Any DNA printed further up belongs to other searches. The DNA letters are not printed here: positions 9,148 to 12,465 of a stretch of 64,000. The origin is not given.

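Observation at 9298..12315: Orphan 1005-aa protein made of two complete PilB/GspE ATPase units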

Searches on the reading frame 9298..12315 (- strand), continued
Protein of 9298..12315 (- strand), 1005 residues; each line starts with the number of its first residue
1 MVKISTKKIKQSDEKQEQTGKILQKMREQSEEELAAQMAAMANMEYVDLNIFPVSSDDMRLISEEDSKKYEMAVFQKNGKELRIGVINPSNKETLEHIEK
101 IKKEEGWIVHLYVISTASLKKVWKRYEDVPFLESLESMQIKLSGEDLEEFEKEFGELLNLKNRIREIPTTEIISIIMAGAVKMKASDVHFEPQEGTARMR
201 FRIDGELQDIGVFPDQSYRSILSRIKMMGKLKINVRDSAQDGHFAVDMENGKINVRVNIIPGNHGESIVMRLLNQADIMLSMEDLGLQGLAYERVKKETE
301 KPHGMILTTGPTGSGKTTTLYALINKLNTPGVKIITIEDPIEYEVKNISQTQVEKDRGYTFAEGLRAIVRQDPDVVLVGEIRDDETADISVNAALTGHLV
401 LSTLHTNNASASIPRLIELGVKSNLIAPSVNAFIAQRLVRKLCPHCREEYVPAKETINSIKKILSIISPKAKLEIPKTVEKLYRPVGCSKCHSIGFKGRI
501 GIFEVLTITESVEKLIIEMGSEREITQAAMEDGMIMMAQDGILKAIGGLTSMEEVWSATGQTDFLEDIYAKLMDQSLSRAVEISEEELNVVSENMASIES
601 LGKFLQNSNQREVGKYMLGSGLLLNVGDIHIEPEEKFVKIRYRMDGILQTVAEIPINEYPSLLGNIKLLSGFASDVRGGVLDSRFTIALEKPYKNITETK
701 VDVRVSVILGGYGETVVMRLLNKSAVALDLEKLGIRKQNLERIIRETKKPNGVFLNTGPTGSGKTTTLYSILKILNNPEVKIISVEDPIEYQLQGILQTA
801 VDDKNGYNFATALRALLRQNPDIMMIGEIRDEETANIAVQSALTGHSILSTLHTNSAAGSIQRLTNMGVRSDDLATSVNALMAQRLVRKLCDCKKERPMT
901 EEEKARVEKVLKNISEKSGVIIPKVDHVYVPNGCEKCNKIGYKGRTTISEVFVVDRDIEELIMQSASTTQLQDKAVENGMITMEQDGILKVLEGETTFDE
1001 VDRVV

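Call 44: find_related_loci(query=window:9298-12315:-, collection=genome_contigs, flank=10000)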
Query window:9298-12315:- (1005 aa) in genome_contigs; peptide patterns used: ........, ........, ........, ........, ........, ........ (x = any residue, [..] = any of these).
600 stretches matched a pattern (row limit reached: there are more); 586 encode a relative of the query (tblastn E <= 1e-3); the best 80 are kept; 79 distinct loci.
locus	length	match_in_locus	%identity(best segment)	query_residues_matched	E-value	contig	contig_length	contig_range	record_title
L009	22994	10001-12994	79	1-998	0e+0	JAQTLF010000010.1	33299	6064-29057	MAG: Candidatus Moraniibacteriota bacterium isolate STA_10 NODE_2534_length_33299_cov_7.255547_Sandtown_A, whole genome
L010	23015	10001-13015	77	1-1005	0e+0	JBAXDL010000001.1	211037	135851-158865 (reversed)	MAG: bacterium isolate ELA218 MAG218_1, whole genome shotgun sequence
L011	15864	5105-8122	71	1-1004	0e+0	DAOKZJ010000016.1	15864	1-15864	MAG TPA_asm: Candidatus Moraniibacteriota bacterium isolate AMR_MDS_0047 NODE_1656_length_15864_cov_9.913847, whole geno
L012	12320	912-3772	73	1-1005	0e+0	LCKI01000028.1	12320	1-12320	MAG: Parcubacteria group bacterium GW2011_GWC1_45_14 UW95_C0028, whole genome shotgun sequence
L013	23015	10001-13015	78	1-1005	0e+0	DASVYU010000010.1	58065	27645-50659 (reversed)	MAG TPA_asm: Patescibacteria group bacterium isolate SMAG_U2610 k141_990122, whole genome shotgun sequence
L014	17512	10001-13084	61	1-1004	0e+0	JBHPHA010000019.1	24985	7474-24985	Patescibacteria group bacterium isolate SAG AM-311-N19 NODE_19_length_24985_cov_27.634817, whole genome shotgun sequence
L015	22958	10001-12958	59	19-1004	0e+0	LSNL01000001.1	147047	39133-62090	MAG: Parcubacteria group bacterium M10-OD1-1 Contig1155, whole genome shotgun sequence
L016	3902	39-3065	60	1-1004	0e+0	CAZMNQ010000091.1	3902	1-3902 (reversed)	MAG TPA_asm: uncultured Bdellovibrionales bacterium isolate SRP118108_co4_325 genome assembly, contig: NODE_30516_length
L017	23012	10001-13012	60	1-1004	0e+0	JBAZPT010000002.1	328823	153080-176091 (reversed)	MAG: Parcubacteria group bacterium isolate SO_2017_SWC_36 scaffold_32_c1_LP-4_2017, whole genome shotgun sequence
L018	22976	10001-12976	60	14-1004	0e+0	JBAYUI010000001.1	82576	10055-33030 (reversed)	MAG: Parcubacteria group bacterium isolate SO_2016_LW3_31 scaffold00438_LW162_2016, whole genome shotgun sequence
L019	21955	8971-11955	59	21-1004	0e+0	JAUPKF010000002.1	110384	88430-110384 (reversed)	MAG: Patescibacteria group bacterium isolate erpe_2018_pw_0hr_WHONDRS-PP48-000085_A_bin.1 scaffold_5, whole genome shotg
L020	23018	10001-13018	59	1-1004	0e+0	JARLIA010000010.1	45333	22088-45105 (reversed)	MAG: Candidatus Paceibacterota bacterium isolate MAG_BA90 MetaBAT2_Bin_90_Anoxic_k141_1887379, whole genome shotgun sequ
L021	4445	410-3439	59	1-1004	0e+0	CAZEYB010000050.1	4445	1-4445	MAG TPA_asm: uncultured Bdellovibrionales bacterium isolate binchicken_co387_13 genome assembly, contig: NODE_28802_leng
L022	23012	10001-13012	58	1-1004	0e+0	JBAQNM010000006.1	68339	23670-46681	MAG: Candidatus Moraniibacteriota bacterium isolate MFD12002_ilm_asm_bin53 k127_97662, whole genome shotgun sequence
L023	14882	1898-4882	58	10-1004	0e+0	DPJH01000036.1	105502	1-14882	MAG TPA_asm: Candidatus Moraniibacteriota bacterium isolate UBA8518 contig_504, whole genome shotgun sequence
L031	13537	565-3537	53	21-1005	0e+0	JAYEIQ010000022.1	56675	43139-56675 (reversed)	MAG: Patescibacteria group bacterium isolate MAG187 MAG187_22, whole genome shotgun sequence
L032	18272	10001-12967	51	21-1005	0e+0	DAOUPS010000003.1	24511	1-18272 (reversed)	MAG TPA_asm: bacterium isolate CSMAG_106 CSMAG_106_k127_2845347_length_24511_cov_20.2603, whole genome shotgun sequence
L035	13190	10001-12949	45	20-1005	0e+0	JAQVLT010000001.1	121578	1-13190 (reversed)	MAG: Patescibacteria group bacterium isolate STF1_116 NODE_196_length_121578_cov_4.499518_Sandtown_F1, whole genome shot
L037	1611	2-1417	75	118-1005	0e+0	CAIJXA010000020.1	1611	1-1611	uncultured bacterium isolate Kiruna_bin-03293 genome assembly, contig: bin-03293:020/137, whole genome shotgun sequence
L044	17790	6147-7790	44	13-1004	4e-139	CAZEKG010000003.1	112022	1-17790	MAG TPA_asm: uncultured Gammaproteobacteria bacterium isolate SRP170004_co1_594 genome assembly, contig: NODE_182_length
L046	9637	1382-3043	43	7-1005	4e-137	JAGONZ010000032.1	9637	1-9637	MAG: Candidatus Buchananbacteria bacterium isolate Gw_Eff_bin_20 Gw_Eff_18950_length_9637_cov_5.049001, whole genome sho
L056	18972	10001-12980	60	4-1004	0e+0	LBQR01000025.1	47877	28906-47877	MAG: Candidatus Moranbacteria bacterium GW2011_GWF2_35_54 UR83_C0025, whole genome shotgun sequence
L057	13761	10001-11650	39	4-1005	9e-113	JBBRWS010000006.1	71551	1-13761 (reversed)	MAG: Candidatus Paceibacteria bacterium isolate La4_metabat2.065 La4_metabat2.065_K_1141728_L_71551_cov_53.9878, whole g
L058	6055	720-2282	40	31-1005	6e-112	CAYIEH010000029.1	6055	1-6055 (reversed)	MAG TPA_asm: uncultured Candidatus Saccharibacteria bacterium isolate ERP119705_co18_240 genome assembly, contig: NODE_1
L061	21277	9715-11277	38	30-1005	2e-110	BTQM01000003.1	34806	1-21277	MAG: Patescibacteria group bacterium BMS9Abin13 DNA, NODE_236_length_34806, whole genome shotgun sequence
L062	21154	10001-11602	38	30-1005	3e-108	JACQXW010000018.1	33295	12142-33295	MAG: Candidatus Terrybacteria bacterium isolate NC_groundwater_1525_Pr4_S-0.2um_41_30 SR1-18-Sp2_scaffold_10078, whole g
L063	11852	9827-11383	39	47-1005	1e-107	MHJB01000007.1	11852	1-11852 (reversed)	MAG: Candidatus Colwellbacteria bacterium RIFCSPLOWO2_12_FULL_43_11 rifcsplowo2_12_scaffold_14608, whole genome shotgun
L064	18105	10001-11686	38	4-1005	2e-108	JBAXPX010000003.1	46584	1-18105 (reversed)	MAG: bacterium isolate ELA542 MAG542_3, whole genome shotgun sequence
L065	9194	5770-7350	38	20-1005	3e-107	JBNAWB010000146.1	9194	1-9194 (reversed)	MAG: Thermodesulfobacteriota bacterium isolate Kamch4342-D-MF-053 bin28.fa-146, whole genome shotgun sequence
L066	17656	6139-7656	38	44-1005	3e-106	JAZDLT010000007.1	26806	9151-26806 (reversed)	MAG: Candidatus Liptonbacteria bacterium isolate MEGAHIT-group-0.617 k141_4365551, whole genome shotgun sequence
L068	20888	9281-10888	37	10-1005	2e-103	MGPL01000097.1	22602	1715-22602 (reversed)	MAG: Deltaproteobacteria bacterium GWA2_55_10 gwa2_scaffold_3576, whole genome shotgun sequence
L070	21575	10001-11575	37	20-1005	3e-103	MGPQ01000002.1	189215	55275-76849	MAG: Deltaproteobacteria bacterium GWB2_55_19 gwb2_scaffold_113, whole genome shotgun sequence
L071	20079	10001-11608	35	9-1005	4e-102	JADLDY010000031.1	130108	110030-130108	MAG: Deltaproteobacteria bacterium isolate SJ296 c_000000661271, whole genome shotgun sequence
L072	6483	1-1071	47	200-1005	5e-102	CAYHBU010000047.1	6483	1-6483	MAG TPA_asm: uncultured Candidatus Saccharibacteria bacterium isolate ERP119705_co10_107 genome assembly, contig: NODE_9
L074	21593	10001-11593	35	15-1005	2e-101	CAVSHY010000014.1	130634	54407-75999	MAG: uncultured delta proteobacterium isolate MFD01299.bin.2.48 genome assembly, contig: contig_23041, whole genome shot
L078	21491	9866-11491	35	4-1005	5e-100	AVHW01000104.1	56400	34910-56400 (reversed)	Clostridioides difficile CD160 gcdCD160.contig.104, whole genome shotgun sequence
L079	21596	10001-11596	35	13-1005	3e-100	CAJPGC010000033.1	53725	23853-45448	uncultured bacterium isolate BACT1 genome assembly, contig: CONTIG_33, whole genome shotgun sequence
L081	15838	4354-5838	38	54-1005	1e-99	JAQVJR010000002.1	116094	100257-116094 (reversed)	MAG: Candidatus Paceibacterota bacterium isolate STE_68 NODE_219_length_116094_cov_28.621944_Sandtown_E, whole genome sh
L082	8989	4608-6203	35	14-1005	2e-99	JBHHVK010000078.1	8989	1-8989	MAG: Thermodesulfobacteriota bacterium isolate S.4.sp2_bin.44 NODE_3539_length_8989_cov_10.613835, whole genome shotgun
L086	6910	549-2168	34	6-1005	2e-98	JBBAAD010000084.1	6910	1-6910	MAG: bacterium isolate SO_2017_GW3_32 scaffold_5286_c1_OW296A_2017, whole genome shotgun sequence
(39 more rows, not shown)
